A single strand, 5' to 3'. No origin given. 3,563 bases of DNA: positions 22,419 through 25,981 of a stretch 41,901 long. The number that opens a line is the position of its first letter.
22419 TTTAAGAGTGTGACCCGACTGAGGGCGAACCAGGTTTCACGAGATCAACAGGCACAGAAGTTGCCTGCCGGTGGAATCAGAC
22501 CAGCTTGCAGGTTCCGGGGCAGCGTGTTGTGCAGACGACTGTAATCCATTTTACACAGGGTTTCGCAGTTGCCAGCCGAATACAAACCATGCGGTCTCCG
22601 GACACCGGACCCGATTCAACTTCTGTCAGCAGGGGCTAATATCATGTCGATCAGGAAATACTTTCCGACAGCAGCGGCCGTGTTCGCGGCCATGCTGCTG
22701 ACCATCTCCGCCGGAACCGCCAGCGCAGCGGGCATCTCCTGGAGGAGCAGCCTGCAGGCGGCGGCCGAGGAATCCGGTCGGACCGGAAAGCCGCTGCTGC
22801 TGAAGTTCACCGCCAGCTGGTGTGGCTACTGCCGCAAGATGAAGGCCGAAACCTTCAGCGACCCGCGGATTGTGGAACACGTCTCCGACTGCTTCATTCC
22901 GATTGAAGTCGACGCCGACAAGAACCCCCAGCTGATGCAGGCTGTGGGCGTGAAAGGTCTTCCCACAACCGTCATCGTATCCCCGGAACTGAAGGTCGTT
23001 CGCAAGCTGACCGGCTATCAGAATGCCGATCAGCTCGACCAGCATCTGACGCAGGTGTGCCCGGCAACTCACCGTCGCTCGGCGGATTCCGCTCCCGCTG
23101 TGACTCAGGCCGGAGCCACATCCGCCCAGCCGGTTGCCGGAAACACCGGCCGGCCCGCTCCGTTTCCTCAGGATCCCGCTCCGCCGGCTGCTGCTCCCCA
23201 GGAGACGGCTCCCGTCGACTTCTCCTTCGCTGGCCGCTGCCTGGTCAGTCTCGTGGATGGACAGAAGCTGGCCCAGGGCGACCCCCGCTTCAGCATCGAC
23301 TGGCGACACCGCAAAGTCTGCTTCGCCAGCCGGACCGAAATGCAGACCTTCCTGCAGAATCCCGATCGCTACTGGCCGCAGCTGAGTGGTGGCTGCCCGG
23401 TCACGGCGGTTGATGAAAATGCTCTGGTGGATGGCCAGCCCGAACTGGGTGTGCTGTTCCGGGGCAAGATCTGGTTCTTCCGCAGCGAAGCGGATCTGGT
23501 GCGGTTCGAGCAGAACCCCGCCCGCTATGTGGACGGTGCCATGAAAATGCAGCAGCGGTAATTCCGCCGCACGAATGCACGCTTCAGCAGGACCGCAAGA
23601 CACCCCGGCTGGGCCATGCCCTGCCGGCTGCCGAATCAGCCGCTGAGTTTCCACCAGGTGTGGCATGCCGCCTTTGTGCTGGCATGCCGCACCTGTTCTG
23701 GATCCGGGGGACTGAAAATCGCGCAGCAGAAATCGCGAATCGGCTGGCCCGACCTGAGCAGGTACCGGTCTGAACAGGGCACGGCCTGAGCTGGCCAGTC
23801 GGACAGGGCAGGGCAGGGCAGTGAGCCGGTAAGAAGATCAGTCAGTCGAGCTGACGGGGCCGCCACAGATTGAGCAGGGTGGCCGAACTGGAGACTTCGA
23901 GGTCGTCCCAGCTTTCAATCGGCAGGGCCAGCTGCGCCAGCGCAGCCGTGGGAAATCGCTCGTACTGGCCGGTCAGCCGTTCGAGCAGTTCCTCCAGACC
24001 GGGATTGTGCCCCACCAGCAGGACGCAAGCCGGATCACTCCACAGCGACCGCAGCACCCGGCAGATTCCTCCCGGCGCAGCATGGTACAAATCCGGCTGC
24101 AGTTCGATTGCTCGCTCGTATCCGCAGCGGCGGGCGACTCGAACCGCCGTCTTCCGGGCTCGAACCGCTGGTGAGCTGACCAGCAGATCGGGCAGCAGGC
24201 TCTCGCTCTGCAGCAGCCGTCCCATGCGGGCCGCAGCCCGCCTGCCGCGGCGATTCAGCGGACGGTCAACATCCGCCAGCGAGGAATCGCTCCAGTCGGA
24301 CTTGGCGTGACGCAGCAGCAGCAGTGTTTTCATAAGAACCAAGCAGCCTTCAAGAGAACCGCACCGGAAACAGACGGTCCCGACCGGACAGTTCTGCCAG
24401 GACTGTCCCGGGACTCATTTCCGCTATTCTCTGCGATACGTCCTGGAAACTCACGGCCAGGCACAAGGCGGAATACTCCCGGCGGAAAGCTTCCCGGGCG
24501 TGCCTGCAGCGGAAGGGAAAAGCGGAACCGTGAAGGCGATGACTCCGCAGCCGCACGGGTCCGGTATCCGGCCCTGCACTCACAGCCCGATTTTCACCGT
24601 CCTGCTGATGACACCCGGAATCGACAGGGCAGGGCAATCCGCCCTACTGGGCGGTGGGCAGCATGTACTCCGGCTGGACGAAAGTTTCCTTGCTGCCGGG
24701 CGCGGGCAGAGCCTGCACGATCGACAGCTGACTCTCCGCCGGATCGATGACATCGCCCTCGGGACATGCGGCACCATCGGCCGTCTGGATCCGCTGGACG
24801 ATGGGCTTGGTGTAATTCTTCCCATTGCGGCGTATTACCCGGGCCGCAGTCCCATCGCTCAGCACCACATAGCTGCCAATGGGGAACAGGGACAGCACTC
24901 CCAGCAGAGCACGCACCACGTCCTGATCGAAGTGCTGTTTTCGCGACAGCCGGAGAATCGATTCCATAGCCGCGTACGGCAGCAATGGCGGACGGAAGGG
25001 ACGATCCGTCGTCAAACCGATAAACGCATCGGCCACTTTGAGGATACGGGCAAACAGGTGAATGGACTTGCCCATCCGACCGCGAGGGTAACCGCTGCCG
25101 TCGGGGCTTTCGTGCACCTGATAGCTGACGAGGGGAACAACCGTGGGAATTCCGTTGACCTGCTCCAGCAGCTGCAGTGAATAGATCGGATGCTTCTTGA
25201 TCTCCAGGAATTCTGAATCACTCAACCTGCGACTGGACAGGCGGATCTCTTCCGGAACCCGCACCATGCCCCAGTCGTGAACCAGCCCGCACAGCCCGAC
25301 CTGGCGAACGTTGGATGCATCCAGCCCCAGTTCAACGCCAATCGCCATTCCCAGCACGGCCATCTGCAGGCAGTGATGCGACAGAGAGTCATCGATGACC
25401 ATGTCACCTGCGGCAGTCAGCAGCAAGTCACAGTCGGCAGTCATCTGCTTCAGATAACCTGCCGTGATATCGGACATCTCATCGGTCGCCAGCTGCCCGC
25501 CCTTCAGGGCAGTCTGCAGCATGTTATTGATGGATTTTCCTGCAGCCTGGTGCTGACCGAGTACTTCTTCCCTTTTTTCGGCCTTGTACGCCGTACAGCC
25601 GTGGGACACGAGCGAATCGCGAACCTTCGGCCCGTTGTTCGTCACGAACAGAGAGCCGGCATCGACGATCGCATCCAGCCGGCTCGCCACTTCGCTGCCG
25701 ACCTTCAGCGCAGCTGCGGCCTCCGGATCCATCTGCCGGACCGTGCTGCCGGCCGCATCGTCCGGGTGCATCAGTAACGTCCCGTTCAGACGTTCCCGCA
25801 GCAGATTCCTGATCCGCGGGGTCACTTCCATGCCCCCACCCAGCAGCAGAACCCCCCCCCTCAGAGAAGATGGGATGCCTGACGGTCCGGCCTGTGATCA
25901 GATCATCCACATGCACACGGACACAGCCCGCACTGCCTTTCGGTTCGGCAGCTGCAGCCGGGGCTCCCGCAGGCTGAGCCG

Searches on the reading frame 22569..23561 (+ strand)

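Call 59: search_protein_families(library=pfam, proteins=[window:22569-23561:+], max_evalue=0.00001)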
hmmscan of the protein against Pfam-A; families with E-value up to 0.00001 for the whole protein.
window:22569-23561:+ (330 aa): 6 families
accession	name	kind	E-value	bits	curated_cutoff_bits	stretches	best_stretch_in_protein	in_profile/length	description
PF13098.12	Thioredoxin_2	-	1.4e-17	64.4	27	1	72-160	4-104/104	Thioredoxin-like domain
PF13899.12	Thioredoxin_7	-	4.1e-13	49.7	27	1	58-139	2-83/83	Thioredoxin-like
PF00085.26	Thioredoxin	-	1.8e-12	47.6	23.5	1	73-161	18-102/103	Thioredoxin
PF03190.21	Thioredox_DsbH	-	4.7e-12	46.6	27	1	55-156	19-128/163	Protein of unknown function, DUF255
PF12018.13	FAP206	-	8.6e-11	42.1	33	1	271-327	196-254/272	Domain of unknown function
PF04945.19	YHS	-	5.3e-07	30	30.3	0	297-322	20-45/47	YHS domain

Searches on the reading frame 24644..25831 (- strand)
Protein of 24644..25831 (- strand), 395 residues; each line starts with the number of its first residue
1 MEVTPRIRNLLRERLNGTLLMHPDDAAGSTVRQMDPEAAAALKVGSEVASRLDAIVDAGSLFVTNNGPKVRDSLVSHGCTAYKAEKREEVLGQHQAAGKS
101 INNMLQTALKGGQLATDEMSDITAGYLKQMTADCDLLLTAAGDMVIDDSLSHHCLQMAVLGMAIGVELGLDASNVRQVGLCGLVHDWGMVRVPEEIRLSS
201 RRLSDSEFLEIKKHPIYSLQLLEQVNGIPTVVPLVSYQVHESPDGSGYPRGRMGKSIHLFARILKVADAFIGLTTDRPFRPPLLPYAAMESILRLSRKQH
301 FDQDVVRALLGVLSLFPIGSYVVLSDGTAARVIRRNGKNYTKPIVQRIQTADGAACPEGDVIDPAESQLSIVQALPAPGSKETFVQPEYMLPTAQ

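Call 59: search_protein_families(library=pfam, proteins=[window:24644-25831:-], max_evalue=0.00001)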
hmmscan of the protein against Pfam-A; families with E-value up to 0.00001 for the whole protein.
window:24644-25831:- (395 aa): 2 families
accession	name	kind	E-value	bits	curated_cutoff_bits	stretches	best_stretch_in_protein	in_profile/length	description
PF13487.12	HD_5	-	3.3e-25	89.2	27.2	1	157-305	21-170/170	HD domain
PF01966.28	HD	-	1.6e-10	41.7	22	1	152-270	3-113/116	HD domain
